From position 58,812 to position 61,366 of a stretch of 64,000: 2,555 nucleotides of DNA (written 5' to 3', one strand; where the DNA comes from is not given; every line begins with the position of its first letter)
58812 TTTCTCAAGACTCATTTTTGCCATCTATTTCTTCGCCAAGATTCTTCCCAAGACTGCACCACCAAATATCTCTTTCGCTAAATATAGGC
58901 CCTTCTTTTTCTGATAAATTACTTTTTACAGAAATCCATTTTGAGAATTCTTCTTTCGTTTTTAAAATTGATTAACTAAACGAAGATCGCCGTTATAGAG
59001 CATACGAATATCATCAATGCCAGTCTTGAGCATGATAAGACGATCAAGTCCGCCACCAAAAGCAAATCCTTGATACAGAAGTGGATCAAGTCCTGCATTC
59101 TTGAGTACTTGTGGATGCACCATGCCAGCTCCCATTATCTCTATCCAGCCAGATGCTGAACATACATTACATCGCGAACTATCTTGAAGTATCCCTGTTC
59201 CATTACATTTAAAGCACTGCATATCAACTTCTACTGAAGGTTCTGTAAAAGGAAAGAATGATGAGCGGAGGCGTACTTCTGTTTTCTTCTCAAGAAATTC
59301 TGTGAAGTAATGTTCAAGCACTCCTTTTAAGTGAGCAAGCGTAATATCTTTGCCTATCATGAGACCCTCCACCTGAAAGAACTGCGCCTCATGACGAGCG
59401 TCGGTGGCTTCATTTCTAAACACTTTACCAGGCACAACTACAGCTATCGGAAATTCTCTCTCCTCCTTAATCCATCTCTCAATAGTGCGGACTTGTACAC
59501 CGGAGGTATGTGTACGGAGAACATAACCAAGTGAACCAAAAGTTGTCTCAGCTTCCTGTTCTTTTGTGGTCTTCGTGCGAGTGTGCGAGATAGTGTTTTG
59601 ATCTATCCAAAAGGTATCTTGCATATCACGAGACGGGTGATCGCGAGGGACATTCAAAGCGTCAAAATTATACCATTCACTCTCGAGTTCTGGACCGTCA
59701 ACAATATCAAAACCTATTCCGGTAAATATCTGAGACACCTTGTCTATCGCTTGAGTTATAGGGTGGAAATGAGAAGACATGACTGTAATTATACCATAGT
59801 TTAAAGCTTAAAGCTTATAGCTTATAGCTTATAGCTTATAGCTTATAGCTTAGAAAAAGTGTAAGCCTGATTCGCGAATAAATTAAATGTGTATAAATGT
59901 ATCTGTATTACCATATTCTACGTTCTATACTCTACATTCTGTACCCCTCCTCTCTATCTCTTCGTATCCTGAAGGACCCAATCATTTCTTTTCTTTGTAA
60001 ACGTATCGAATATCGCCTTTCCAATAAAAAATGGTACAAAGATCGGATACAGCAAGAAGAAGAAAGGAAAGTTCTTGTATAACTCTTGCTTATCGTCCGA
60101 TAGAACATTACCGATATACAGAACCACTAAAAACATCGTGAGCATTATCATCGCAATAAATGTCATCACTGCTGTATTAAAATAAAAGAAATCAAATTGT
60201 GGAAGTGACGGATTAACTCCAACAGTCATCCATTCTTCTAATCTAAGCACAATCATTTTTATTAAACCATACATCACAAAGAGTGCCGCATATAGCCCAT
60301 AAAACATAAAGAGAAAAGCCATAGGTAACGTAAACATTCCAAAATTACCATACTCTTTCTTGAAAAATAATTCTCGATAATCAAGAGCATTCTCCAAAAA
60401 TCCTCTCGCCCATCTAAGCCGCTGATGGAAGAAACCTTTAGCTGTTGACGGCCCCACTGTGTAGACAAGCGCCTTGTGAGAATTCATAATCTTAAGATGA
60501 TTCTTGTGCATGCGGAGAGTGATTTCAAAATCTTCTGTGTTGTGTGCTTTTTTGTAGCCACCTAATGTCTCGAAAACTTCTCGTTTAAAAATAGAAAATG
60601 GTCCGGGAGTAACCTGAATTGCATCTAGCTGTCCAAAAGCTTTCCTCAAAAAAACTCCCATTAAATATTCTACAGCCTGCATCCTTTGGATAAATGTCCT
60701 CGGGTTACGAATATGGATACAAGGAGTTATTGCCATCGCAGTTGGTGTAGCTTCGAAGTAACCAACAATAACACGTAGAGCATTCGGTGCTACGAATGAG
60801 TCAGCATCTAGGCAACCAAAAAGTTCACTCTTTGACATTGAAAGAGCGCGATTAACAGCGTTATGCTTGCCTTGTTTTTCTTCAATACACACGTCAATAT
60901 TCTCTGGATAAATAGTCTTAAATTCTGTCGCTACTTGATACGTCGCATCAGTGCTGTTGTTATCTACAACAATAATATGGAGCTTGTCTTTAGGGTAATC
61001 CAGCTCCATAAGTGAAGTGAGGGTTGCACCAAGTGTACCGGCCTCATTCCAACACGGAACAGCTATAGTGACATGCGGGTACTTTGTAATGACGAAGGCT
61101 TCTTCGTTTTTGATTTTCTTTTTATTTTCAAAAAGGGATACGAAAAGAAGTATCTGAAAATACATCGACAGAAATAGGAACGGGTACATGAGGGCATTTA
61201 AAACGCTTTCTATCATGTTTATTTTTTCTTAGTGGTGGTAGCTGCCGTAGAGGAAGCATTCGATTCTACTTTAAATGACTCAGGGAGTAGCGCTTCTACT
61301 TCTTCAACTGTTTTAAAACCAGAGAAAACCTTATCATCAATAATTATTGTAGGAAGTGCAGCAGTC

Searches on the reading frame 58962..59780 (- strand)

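Call 58: search_protein_families(library=pfam, proteins=[window:58962-59780:-], max_evalue=0.00001)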
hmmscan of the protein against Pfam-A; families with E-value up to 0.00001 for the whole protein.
window:58962-59780:- (272 aa): 1 family
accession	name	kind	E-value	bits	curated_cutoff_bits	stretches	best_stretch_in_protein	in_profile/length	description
PF01409.25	tRNA-synt_2d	-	3.7e-89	298.9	19.8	1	3-272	14-246/246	tRNA synthetases class II core domain (F)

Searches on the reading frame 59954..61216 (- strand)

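Call 58: search_protein_families(library=pfam, proteins=[window:59954-61216:-], max_evalue=0.00001)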
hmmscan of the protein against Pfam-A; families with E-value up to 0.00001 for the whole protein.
window:59954-61216:- (420 aa): 6 families
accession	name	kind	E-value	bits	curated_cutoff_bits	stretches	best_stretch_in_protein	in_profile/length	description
PF13641.12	Glyco_tranf_2_3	-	3.5e-32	112.7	27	1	47-272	1-230/230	Glycosyltransferase like family 2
PF00535.33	Glycos_transf_2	-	3.8e-31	108.7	23.3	1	50-218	1-167/168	Glycosyl transferase family 2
PF13632.12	Glyco_trans_2_3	-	2.1e-18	67.3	27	1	135-353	4-183/198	Glycosyl transferase family group 2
PF13506.12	Glyco_transf_21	-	6.7e-13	48.9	21.7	1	117-271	18-174/174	Glycosyl transferase family 21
PF10111.15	Glyco_tranf_2_2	-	1.4e-08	35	27.3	1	76-253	27-216/276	Glycosyltransferase like family 2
PF03142.21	Chitin_synth_2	-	1.1e-07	31.3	27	0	131-213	203-287/527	Chitin synthase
